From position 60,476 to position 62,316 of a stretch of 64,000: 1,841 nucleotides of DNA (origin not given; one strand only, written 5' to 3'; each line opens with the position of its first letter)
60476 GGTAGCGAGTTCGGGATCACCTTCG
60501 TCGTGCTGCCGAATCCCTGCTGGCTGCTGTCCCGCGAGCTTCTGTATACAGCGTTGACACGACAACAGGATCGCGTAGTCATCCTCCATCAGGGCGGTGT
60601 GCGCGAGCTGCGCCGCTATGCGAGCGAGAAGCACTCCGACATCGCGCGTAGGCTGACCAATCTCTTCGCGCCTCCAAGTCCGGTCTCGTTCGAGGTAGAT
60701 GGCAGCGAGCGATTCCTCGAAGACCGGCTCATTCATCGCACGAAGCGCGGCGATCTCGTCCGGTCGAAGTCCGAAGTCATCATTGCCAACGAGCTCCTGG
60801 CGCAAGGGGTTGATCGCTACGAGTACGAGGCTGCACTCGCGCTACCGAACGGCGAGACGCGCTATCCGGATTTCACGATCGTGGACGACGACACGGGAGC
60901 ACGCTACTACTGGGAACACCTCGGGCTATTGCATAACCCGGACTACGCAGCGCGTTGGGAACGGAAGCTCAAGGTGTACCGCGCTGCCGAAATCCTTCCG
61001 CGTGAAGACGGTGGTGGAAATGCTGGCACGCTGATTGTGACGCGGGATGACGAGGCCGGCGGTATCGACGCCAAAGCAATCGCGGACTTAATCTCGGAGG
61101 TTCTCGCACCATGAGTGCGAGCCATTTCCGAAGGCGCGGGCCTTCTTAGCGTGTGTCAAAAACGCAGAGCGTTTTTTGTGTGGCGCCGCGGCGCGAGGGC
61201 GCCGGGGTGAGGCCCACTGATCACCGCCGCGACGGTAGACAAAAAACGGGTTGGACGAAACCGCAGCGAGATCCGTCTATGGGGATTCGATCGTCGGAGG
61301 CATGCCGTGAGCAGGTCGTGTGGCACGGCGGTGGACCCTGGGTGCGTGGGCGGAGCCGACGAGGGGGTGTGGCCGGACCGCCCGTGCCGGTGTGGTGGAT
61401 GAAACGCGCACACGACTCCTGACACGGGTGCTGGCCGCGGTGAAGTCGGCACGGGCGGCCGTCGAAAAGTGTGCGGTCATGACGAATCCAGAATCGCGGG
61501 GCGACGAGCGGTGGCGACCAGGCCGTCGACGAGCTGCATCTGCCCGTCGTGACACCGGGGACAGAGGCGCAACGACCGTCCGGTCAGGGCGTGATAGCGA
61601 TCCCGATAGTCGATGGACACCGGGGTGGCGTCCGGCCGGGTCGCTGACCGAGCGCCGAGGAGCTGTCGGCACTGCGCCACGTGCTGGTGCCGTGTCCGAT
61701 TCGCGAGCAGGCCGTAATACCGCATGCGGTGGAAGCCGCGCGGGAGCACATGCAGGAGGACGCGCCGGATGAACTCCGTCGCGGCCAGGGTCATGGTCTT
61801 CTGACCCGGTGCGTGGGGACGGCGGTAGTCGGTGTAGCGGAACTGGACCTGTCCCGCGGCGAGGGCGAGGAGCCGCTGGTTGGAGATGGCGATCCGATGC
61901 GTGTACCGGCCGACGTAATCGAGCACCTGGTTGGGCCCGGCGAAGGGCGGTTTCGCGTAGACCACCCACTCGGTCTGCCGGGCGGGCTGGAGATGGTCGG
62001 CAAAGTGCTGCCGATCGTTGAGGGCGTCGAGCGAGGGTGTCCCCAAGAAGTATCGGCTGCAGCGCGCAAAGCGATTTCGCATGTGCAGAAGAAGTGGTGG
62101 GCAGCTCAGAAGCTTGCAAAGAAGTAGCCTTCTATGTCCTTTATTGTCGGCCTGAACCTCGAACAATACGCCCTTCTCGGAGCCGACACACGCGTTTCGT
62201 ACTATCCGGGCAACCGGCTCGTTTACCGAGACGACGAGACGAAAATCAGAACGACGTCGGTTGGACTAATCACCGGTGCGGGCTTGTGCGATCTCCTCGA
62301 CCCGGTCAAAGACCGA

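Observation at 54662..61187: Orphan ~1,190-aa helicase-nuclease with a large unassigned N-terminal region, divergent from a lone terminase and separated from its promoter by ISL3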

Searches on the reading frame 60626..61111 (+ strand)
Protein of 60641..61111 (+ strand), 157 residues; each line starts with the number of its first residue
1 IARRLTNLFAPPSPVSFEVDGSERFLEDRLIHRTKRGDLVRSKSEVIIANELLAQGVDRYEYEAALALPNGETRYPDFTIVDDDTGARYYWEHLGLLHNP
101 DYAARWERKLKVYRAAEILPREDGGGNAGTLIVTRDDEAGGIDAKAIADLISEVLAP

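Call 29: search_protein_families(library=pfam, proteins=[window:60641-61111:+], max_evalue=10)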
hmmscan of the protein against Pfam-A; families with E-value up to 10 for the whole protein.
window:60641-61111:+ (157 aa): 1 family
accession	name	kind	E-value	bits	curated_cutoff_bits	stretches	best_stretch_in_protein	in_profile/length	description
PF17935.6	TetR_C_27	-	0.16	12.5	26.1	1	77-117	64-104/106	Tetracyclin repressor-like, C-terminal domain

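Call 32: search_solved_structures(query=A2, max_evalue=10, show_alignments=3)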
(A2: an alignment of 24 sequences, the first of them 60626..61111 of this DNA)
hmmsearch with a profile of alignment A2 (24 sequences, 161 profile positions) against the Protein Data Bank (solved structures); distinct sequences matched with E-value up to 10: 1.
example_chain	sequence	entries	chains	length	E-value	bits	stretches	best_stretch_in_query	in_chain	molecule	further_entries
3b7c_A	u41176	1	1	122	1.2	11.9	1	86-120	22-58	Uncharacterized protein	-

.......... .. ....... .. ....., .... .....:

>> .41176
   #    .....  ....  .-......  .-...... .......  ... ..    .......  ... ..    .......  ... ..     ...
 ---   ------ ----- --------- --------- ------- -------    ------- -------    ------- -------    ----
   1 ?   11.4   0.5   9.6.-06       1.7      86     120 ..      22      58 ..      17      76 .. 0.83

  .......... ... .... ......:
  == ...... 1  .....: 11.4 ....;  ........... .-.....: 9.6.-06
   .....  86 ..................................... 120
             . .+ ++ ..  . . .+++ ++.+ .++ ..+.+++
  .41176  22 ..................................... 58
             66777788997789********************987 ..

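Call 41: predict_structure(alignment_id=A2)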
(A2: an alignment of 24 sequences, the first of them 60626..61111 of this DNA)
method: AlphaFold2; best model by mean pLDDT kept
length: 162 residues; sequences in the alignment: 24
mean_pLDDT: 84.8   pTM: 0.74
mean pLDDT of the five models: 84.8, 81.8, 81.6, 81.5, 81.0
residues with pLDDT >= 90: 108; 70-90: 18; 50-70: 19; < 50: 17
segments of 3 or more residues with pLDDT < 50: 1-16
pLDDT, mean of each block of 10 residues (from residue 1): 44 51 62 69 91 97 95 95 96 96 89 97 97 97 89 95 70
secondary structure, 60 per line:
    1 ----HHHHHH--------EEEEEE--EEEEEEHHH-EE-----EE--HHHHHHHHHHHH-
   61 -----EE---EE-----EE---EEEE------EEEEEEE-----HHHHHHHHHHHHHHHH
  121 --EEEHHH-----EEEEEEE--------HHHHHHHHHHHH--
elements in order: H5-10 E19-24 E27-32 H48-59 E83-86 E93-99 H105-120 E123-125 E134-140 H149-160

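Call 44: fold_search(model_id=the predicted structure, library=pdb)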
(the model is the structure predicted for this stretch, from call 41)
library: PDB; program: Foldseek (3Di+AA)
matches with E <= 10: 639; with E <= 0.001: 0
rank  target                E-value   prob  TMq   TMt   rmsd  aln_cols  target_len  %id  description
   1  6p4w_B                4.3e-03  0.98  0.42  0.21  12.5       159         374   16  XPB helicase in a complex with truncated Bax1 from Sulfurisphaera tokodaii at 2.96 Angstrom resolution (released 2020-06-03)
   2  6p4f_B                4.3e-03  0.80  0.31  0.17  13.4       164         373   17  Crystal structure of the XPB-Bax1-forked DNA ternary complex (released 2020-06-17)
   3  9dou_A                4.9e-03  0.95  0.33  0.08   7.9       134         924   16  Taeniopygia guttata R2 retrotransposon (R2Tg) initiating target-primed reverse transcription (released 2025-05-21)
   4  6p4o_F                5.2e-03  0.97  0.41  0.16  11.8       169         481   15  Complex of XPB helicase with Bax1 endonuclease from Sulfurisphaera tokodaii at 3.15 Angstroms resolution (released 2020-06-03)
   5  9nl2_A                1.0e-02  0.95  0.34  0.07   7.2       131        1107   14  Structure of R2 retrotransposon protein from Platysternon megacephalum initiating target-primed reverse transcription (released 2025-06-18)
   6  6p66_B                1.7e-02  0.90  0.34  0.14   5.2       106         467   15  The crystal structure of the XPB complex with Bax1 from Archaeoglobus fulgidus at 3.0 Angstrom resolution (released 2020-06-17)
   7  6p4w_D                2.1e-02  0.84  0.39  0.20  13.5       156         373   15  XPB helicase in a complex with truncated Bax1 from Sulfurisphaera tokodaii at 2.96 Angstrom resolution (released 2020-06-03)
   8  6p4o_B                2.4e-02  0.77  0.37  0.15  13.3       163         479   13  Complex of XPB helicase with Bax1 endonuclease from Sulfurisphaera tokodaii at 3.15 Angstroms resolution (released 2020-06-03)
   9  8gy8_A                2.9e-02  0.89  0.44  0.21  14.1       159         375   18  The structure of Bax1 from Pyrococcus furiosus (released 2023-09-27)
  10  6p4o_D                3.3e-02  0.84  0.40  0.16  11.4       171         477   13  Complex of XPB helicase with Bax1 endonuclease from Sulfurisphaera tokodaii at 3.15 Angstroms resolution (released 2020-06-03)
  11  9u49_A                4.0e-02  0.89  0.44  0.21   8.7       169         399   15  crystal structure of Cdn1 in complex with cA4 (released 2026-02-04)
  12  9nl3_A                4.3e-02  0.87  0.35  0.07   6.5       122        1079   14  Structure of R2 retrotransposon protein from Taeniopygia guttata initiating target-primed reverse transcription (released 2025-06-18)
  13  7lo5_A                4.9e-02  0.90  0.38  0.07   6.9       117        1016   19  cryoEM structure DrdV-DNA complex (released 2021-03-17)
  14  7lvv_B                4.9e-02  0.82  0.37  0.08   7.6       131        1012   21  cryoEM structure DrdV-DNA complex (released 2021-03-17)
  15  1wdj_B                5.2e-02  0.94  0.32  0.34   5.4        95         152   15  Crystal structure of TT1808 from Thermus thermophilus HB8 (released 2004-11-17)
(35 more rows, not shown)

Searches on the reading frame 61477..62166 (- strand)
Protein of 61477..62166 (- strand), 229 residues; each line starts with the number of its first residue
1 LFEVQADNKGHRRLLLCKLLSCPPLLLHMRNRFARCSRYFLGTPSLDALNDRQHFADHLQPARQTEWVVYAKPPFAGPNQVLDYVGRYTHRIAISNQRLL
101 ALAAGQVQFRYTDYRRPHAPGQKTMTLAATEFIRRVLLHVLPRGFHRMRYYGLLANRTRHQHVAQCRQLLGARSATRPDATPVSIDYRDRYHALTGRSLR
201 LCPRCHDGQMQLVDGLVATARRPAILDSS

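Call 3: search_protein_families(library=pfam, proteins=[window:61477-62166:-], max_evalue=0.01)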
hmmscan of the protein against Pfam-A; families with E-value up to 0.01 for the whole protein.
window:61477-62166:- (229 aa): 1 family
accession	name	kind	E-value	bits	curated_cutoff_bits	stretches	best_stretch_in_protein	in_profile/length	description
PF04986.18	Y2_Tnp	-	1.1e-37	130.2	20.9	1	46-159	71-180/183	Putative transposase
